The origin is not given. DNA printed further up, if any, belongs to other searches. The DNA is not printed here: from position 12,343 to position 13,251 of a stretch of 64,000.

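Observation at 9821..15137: Extracytoplasmic ApbE + stand-alone FMN-binding protein wired to a HAMP histidine kinase and two CheY-like receivers: a candidate flavin-based periplasmic redox sensor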

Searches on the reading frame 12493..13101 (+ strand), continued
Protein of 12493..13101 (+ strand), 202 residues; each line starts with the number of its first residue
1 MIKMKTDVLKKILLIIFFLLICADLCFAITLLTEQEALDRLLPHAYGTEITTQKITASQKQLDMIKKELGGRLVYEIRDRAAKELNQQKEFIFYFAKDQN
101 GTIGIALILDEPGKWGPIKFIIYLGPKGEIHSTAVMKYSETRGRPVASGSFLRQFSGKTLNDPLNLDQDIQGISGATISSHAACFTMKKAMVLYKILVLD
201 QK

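Call 32: find_encoding_contigs(protein=P0012, flank=10000, max_places=2)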
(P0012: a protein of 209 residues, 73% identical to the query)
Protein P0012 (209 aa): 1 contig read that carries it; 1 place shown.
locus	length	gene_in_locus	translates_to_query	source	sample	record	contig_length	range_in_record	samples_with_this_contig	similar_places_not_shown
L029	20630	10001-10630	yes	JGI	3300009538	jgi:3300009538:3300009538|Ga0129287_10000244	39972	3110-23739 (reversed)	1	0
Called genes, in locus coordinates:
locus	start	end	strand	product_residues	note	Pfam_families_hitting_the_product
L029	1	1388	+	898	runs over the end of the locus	PF00133:tRNA-synt_1, PF01406:tRNA-synt_1e (faint), PF09334:tRNA-synt_1g, PF13603:tRNA-synt_1_2, PF09334:tRNA-synt_1g, PF08264:Anticodon_1, PF10458:Val_tRNA-synt_C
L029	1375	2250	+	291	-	PF02749:QRPTase_N, PF01729:QRPTase_C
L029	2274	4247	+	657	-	PF04851:ResIII, PF17757:UvrB_inter, PF27431:UvrB_3rd, PF00271:Helicase_C, PF12344:UvrB, PF02151:UVR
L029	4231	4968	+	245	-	PF03309:Pan_kinase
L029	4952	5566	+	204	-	-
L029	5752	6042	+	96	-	PF00166:Cpn10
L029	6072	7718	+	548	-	PF00118:Cpn60_TCP1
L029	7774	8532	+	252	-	-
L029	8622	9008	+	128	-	PF00072:Response_reg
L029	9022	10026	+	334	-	PF02424:ApbE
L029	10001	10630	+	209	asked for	PF04205:FMN_bind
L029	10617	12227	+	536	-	PF00672:HAMP, PF00512:HisKA, PF02518:HATPase_c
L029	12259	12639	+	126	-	PF00072:Response_reg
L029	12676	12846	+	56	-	PF01165:Ribosomal_S21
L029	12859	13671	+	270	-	PF01875:Memo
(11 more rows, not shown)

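Call 33: find_related_loci(query=A1, collection=metagenome_contigs, flank=8000)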
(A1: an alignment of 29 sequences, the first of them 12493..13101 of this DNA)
Query A1 (202 aa) in metagenome_contigs; peptide patterns used: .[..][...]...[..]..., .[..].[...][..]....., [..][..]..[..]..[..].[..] (x = any residue, [..] = any of these).
600 stretches matched a pattern (row limit reached: there are more); 262 encode a relative of the query (tblastn E <= 1e-3); the best 80 are kept; 80 distinct loci.
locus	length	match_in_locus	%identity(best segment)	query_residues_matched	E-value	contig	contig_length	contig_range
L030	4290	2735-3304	43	11-202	2e-48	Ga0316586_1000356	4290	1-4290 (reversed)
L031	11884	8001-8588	42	9-201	2e-47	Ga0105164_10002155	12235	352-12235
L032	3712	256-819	40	12-201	9e-46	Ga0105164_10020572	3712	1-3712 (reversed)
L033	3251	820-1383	40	12-201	9e-46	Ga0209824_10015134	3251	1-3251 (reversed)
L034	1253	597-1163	39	13-202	4e-47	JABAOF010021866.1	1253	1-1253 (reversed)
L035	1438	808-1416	38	9-202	6e-45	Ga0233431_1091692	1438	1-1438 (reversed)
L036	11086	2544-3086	42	19-201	6e-43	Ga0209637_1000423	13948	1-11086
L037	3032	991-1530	41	20-201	7e-43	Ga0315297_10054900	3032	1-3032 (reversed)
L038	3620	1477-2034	41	12-201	7e-41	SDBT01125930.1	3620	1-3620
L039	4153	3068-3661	37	3-201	5e-41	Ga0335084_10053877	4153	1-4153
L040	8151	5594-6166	39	10-199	1e-40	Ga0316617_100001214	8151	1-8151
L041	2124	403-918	43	28-202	7e-41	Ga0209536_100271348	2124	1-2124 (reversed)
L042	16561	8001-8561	40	11-199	3e-40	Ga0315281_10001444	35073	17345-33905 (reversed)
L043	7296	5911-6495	36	4-200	8e-40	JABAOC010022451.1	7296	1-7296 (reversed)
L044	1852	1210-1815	37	9-201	3e-40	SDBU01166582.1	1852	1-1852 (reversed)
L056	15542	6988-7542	35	9-196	3e-36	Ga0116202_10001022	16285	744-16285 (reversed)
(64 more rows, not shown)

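Call 45: predict_structure(alignment_id=A1)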
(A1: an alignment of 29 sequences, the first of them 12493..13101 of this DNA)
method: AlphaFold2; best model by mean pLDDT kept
length: 202 residues; sequences in the alignment: 29
mean_pLDDT: 91.2   pTM: 0.84
mean pLDDT of the five models: 91.2, 90.6, 89.7, 89.3, 88.5
residues with pLDDT >= 90: 153; 70-90: 32; 50-70: 17; < 50: 0
segments of 3 or more residues with pLDDT < 50: none
pLDDT, mean of each block of 10 residues (from residue 1): 79 92 78 95 84 98 98 95 97 96 97 91 98 92 67 96 94 85 97 98 84
secondary structure, 60 per line:
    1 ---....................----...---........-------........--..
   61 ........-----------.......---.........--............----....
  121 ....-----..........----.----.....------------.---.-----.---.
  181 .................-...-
elements in order: H4-23 E28-30 H34-41 E49-56 H59-68 H80-86 E90-98 E101-112 E117-124 E130-139 H149-153 H180-197
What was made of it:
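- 12493..13101 (+): Exported single-domain FMN_bind protein with an RnfG/NqrC fold. The signal peptide probably ends at Ala28 (CFA|IT). It overlaps apbE by 20 nt. AF2 pLDDT 91.2 (call 45).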

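Call 50: fold_search(model_id=the predicted structure, library=pdb)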
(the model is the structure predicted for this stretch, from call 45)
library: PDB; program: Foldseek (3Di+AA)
matches with E <= 10: 586; with E <= 0.001: 12
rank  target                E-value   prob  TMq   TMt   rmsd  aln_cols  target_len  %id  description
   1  9eri_G                6.8e-05  1.00  0.49  0.48   5.6       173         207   21  Cryo-EM structure of sodium pumping Rnf complex from Acetobacterium woodii bound to NADH (released 2025-03-05)
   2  8a1y_C                1.8e-04  1.00  0.43  0.36   8.3       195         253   17  Sodium pumping NADH-quinone oxidoreductase with inhibitor HQNO (released 2023-06-14)
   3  8ad0_C                2.2e-04  1.00  0.47  0.40   8.0       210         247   15  X-ray structure of Na+-NQR from Vibrio cholerae in different conformation at 3.1 A (released 2023-07-12)
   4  8rb9_G                2.4e-04  1.00  0.44  0.46  13.8       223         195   16  Cryo-EM structure of the NADH:ferredoxin oxidoreductase RNF from Azotobacter vinelandii, NADH added (released 2024-06-26)
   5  8a1t_C                2.6e-04  1.00  0.45  0.38   8.0       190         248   16  Sodium pumping NADH-quinone oxidoreductase (released 2023-06-14)
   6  8evu_C                3.3e-04  1.00  0.46  0.38   7.2       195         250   16  Cryo EM structure of Vibrio cholerae NQR (released 2022-11-16)
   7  7xk3_C                3.3e-04  1.00  0.42  0.35   7.8       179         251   16  Cryo-EM structure of Na+-pumping NADH-ubiquinone oxidoreductase from Vibrio cholerae, state 1 (released 2022-07-20)
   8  8rb8_G                3.8e-04  1.00  0.44  0.46  13.8       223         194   16  Cryo-EM structure of the NADH:ferredoxin oxidoreductase RNF from Azotobacter vinelandii, purified with 2-ME/TCEP, NADH (released 2024-06-26)
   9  8ahx_G                6.0e-04  1.00  0.44  0.45  13.8       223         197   16  Cryo-EM structure of the nitrogen-fixation associated NADH:ferredoxin oxidoreductase RNF from Azotobacter vinelandii (released 2023-11-01)
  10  7zc6_G                7.6e-04  1.00  0.43  0.47   3.8       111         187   20  Na+ - translocating ferredoxin: NAD+ reductase (Rnf) of C. tetanomorphum (released 2022-09-28)
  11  9u5g_C                7.6e-04  1.00  0.44  0.36   7.1       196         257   16  Cryo-EM structure of Na+-translocating NADH-ubiquinone oxidoreductase NqrC-T225Y mutant from Vibrio cholerae (released 2025-06-25)
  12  8a1u_C                8.1e-04  1.00  0.44  0.37   8.1       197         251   17  Sodium pumping NADH-quinone oxidoreductase with substrates NADH and Q2 (released 2023-09-20)
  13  4u9s                  1.5e-03  1.00  0.48  0.45   8.0       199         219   17  Crystal structure of NqrC from Vibrio cholerae (released 2014-12-03)
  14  4xhf_A                2.1e-03  1.00  0.43  0.39   8.6       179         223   16  Crystal structure of Shewanella oneidensis NqrC (released 2015-12-16)
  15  4xhf_B                2.6e-03  1.00  0.48  0.44   7.7       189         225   16  Crystal structure of Shewanella oneidensis NqrC (released 2015-12-16)
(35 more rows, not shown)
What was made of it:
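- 12493..13101 (+): Foldseek top hits are RnfG 9eri_G and NqrC 8a1y_C, probability 1.0 (call 50).
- On ApbE substrate (FMN_bind, PF04205): Foldseek hits RnfG and NqrC at probability 1.0, TM 0.43-0.49 (calls 45, 50).
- Checked: The AF2 model has pLDDT 91, and Foldseek places RnfG/NqrC on top with probability 1.0 (calls 45, 50).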

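Call 59: search_protein_families(library=pfam, proteins=[L015:11496-12812:+, L014:10580-11947:+, L042:9101-16561:+, L028:13806-14537:+, L018:2922-3407:+, L018:3431-3817:+, L018:3842-5185:+, L056:8075-8431:+, L056:8510-9736:+, L014:12494-12967:+], max_evalue=0.01)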
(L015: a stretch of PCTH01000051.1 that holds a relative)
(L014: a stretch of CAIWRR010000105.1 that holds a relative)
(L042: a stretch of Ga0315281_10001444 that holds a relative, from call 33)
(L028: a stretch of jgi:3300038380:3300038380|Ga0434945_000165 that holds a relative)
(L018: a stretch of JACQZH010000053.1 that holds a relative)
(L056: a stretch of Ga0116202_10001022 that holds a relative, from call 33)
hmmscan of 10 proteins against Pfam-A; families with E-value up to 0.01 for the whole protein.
L015:11496-12812:+ (438 aa): 5 families
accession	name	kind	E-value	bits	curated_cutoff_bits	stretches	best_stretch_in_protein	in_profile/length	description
PF02518.31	HATPase_c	-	2.4e-31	108.9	26.4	1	330-437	4-109/111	Histidine kinase-, DNA gyrase B-, and HSP90-like ATPase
PF25323.1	6TM_PilS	-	1.6e-07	31.6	27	1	6-199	7-187/189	PilS-like transmembrane domain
PF13581.12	HATPase_c_2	-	0.00018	22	27.4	1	317-415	21-112/127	Histidine kinase-like ATPase domain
PF13589.12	HATPase_c_3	-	0.00051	20.5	25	1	333-406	4-78/137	Histidine kinase-, DNA gyrase B-, and HSP90-like ATPase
PF14501.12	HATPase_c_5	-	0.0021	18.4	22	1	335-427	9-94/102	GHKL domain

L014:10580-11947:+ (455 aa): 4 families
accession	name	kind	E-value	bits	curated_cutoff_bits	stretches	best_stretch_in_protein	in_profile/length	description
PF02518.31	HATPase_c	-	4.6e-31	108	26.4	1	338-448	2-110/111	Histidine kinase-, DNA gyrase B-, and HSP90-like ATPase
PF25323.1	6TM_PilS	-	2.6e-07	31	27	1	69-209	58-187/189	PilS-like transmembrane domain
PF00512.31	HisKA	-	6.6e-06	26.5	26.9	1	225-291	2-65/66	His Kinase A (phospho-acceptor) domain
PF13581.12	HATPase_c_2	-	0.0015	19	27.4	1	346-425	40-112/127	Histidine kinase-like ATPase domain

L042:9101-16561:+ (2487 aa): 1 family
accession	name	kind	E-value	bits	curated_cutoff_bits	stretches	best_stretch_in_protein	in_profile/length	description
PF02518.31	HATPase_c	-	2.9e-21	76.4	26.4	1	1250-1362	2-109/111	Histidine kinase-, DNA gyrase B-, and HSP90-like ATPase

L028:13806-14537:+ (243 aa): 3 families
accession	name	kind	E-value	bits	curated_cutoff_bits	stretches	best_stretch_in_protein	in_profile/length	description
PF00072.30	Response_reg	-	1.8e-27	96.2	30.2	1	5-115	1-109/111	Response regulator receiver domain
PF23198.2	PDE8A_N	-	0.0002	21.8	29.6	1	16-82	24-90/147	PDE8A-like, N-terminal domain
PF20161.5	VpsR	-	0.0093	16.1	23.7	0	20-107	25-112/121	VpsR domain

L018:2922-3407:+ (161 aa): 2 families
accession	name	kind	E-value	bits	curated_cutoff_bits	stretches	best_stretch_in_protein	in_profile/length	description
PF13686.11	DrsE_2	-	7.1e-57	192.2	25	1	7-160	2-156/156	DsrE/DsrF/DrsH-like family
PF02635.20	DsrE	-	2.2e-07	31.5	22.7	1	21-156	17-111/116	DsrE/DsrF-like family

L018:3431-3817:+ (128 aa): 1 family
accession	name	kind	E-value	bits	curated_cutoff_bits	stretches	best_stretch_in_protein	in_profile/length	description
PF02635.20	DsrE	-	9.2e-09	35.9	22.7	1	11-128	6-116/116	DsrE/DsrF-like family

L018:3842-5185:+ (447 aa): 6 families
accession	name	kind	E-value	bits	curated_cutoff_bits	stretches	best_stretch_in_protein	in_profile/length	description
PF02518.31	HATPase_c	-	2.8e-20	73.2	26.4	1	316-441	2-108/111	Histidine kinase-, DNA gyrase B-, and HSP90-like ATPase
PF08448.16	PAS_4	-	1.8e-10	41.5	23.1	1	73-178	2-109/110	PAS fold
PF13426.13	PAS_9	-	2.3e-09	37.9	27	1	78-176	3-103/103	PAS domain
PF00512.31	HisKA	-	1.5e-08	35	26.9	1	208-269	3-62/66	His Kinase A (phospho-acceptor) domain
PF10090.15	HPTransfase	-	0.0056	16.9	22.9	0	290-346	7-58/123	Histidine phosphotransferase C-terminal domain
PF14501.12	HATPase_c_5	-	0.0072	16.7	22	0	360-429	29-92/102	GHKL domain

L056:8075-8431:+ (118 aa): 0 families

L056:8510-9736:+ (408 aa): 6 families
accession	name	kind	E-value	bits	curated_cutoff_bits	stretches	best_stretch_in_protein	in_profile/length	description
PF15902.12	Sortilin-Vps10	-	4.6e-19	69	33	1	93-235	2-136/446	Sortilin, neurotensin receptor 3,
PF02012.26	BNR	-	2.2e-08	33.3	27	0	146-155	2-11/12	BNR/Asp-box repeat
PF14870.12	PSII_BNR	-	2.6e-07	30.6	27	1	147-378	43-268/303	Photosynthesis system II assembly factor YCF48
PF13088.12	BNR_2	-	8.7e-07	29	31.4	0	95-208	85-200/277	BNR repeat-like domain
PF19755.4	DUF6242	-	6.7e-05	23.3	29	0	314-376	155-217/217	Domain of unknown function (DUF6242)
PF13810.12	DUF4185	-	0.0052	16.5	39.5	0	235-260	124-149/309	Domain of unknown function (DUF4185)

L014:12494-12967:+ (157 aa): 0 families

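Call 81: find_encoding_contigs(protein=P0033, flank=6000, max_places=1)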
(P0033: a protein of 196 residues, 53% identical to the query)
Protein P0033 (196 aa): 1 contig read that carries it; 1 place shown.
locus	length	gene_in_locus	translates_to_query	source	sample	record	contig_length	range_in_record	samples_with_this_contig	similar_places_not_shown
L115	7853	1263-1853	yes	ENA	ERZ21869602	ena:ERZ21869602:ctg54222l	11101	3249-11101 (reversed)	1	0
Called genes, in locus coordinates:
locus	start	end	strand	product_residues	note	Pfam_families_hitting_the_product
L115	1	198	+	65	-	?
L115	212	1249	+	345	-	PF02424:ApbE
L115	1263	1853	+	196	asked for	PF04205:FMN_bind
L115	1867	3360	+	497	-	PF00672:HAMP, PF00015:MCPsignal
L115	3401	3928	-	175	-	PF13453:Zn_ribbon_TFIIB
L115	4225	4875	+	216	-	PF00899:ThiF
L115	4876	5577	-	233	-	PF09335:VTT_dom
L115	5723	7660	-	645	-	PF13738:Pyr_redox_3 (faint), PF01134:GIDA, PF07992:Pyr_redox_2, PF12831:FAD_oxidored, PF21680:GIDA_C_1st, PF13932:SAM_GIDA_C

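Call 82: find_encoding_contigs(protein=P0037, flank=6000, max_places=1)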
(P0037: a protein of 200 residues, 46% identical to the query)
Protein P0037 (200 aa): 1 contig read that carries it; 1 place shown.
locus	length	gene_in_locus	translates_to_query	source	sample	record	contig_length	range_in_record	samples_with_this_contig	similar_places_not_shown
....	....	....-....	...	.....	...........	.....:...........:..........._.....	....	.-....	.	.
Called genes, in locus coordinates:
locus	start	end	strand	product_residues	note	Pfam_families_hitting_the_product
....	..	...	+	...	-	-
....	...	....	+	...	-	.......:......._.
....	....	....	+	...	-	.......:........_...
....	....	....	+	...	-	-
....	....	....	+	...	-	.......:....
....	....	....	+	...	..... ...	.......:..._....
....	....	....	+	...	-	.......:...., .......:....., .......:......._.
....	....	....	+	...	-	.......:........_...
